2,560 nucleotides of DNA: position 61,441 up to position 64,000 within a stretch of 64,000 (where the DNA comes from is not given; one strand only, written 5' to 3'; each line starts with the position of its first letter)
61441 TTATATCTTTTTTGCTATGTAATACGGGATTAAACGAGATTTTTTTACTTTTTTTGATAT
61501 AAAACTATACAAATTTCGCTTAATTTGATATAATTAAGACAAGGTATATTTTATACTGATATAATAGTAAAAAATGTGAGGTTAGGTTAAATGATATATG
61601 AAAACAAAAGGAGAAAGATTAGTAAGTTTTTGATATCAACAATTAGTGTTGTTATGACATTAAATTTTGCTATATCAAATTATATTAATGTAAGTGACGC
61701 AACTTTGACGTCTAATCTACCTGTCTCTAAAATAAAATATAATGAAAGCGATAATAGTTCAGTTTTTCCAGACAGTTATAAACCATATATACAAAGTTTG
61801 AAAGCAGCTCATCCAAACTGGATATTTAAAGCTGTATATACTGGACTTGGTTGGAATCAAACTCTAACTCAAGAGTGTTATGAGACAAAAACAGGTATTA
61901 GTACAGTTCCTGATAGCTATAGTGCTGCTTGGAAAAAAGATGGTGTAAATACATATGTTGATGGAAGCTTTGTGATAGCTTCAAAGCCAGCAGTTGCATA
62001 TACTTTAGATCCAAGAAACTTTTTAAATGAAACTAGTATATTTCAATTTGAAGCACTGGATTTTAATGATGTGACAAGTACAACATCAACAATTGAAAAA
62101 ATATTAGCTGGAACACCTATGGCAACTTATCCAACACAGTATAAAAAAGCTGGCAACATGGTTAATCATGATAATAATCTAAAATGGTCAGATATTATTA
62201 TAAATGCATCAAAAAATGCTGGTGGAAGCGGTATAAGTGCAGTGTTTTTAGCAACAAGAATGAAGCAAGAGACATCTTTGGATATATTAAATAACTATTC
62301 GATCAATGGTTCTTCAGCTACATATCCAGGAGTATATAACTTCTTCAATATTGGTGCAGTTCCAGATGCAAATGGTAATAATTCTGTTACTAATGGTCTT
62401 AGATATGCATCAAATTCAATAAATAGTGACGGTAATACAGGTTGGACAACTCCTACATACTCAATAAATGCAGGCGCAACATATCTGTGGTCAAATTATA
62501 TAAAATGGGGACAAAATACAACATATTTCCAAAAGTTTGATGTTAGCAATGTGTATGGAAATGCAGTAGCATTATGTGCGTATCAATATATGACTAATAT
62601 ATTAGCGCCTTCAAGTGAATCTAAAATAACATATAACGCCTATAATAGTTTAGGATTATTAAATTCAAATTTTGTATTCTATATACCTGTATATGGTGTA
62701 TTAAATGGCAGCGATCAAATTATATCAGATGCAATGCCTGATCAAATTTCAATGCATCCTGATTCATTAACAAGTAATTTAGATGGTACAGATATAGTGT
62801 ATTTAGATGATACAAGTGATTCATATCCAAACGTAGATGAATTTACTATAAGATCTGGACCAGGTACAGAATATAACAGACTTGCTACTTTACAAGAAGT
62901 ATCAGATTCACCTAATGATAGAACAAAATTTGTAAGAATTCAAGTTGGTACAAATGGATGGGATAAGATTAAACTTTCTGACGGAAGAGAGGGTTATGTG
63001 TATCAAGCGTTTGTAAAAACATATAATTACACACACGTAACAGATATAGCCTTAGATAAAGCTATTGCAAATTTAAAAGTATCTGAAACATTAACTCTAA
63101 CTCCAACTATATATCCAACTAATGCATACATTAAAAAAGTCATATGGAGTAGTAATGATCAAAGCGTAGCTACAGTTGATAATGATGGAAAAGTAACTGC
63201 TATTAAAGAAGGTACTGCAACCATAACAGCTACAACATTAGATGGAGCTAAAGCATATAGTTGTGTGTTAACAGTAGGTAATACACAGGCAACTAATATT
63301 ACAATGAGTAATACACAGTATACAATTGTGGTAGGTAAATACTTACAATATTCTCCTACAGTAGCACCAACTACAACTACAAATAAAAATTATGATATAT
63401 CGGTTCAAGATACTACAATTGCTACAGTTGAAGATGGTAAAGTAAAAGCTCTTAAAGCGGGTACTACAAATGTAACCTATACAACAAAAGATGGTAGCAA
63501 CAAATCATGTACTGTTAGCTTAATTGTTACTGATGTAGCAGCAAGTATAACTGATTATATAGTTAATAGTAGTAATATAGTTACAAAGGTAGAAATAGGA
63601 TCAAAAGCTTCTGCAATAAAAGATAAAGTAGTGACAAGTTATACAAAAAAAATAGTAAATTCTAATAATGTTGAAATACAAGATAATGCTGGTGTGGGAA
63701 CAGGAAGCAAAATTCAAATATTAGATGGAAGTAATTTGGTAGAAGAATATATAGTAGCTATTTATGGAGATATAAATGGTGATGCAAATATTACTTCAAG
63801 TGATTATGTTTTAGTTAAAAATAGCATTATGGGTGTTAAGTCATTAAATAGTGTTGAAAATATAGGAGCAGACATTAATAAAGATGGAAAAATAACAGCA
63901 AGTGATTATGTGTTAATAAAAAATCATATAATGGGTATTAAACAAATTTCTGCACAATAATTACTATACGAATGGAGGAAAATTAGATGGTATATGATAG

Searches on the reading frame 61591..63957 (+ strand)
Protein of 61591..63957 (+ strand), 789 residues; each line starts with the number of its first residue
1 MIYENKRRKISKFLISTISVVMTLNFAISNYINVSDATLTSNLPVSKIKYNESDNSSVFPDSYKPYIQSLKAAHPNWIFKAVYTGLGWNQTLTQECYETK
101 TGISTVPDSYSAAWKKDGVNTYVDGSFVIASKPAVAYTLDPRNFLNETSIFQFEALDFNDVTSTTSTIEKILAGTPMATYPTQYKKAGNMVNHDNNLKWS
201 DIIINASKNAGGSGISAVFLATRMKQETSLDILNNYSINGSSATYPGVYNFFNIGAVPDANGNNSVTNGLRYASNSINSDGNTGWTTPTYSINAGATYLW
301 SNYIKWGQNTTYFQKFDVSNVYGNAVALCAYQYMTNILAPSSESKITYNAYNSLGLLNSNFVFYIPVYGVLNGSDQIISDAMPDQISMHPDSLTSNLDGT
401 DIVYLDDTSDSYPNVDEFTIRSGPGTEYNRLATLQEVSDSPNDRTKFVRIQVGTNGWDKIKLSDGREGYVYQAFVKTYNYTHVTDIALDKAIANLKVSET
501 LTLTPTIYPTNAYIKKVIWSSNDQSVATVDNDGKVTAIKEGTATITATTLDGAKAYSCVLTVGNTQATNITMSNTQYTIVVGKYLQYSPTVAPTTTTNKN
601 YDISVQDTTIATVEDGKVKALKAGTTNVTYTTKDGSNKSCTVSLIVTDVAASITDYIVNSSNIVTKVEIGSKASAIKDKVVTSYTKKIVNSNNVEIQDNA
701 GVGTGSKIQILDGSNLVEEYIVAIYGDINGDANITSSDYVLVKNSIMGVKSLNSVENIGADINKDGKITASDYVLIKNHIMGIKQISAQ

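Call 53: search_protein_families(library=pfam, proteins=[window:61591-63957:+], max_evalue=0.0001)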
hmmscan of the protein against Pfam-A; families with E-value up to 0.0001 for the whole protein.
window:61591-63957:+ (789 aa): 3 families
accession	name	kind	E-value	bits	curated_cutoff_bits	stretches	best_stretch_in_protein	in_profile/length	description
PF02368.24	Big_2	-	4.9e-26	90.9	22.8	2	483-558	2-77/79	Bacterial Ig-like domain (group 2)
PF00404.24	Dockerin_1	-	7.6e-13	48.9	22.9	1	725-780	1-56/57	Dockerin type I domain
PF21461.3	HL_N-beta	-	8.9e-07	29.1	27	0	597-637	10-49/57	Hyaluronate lyase, N-terminal beta-sheet domain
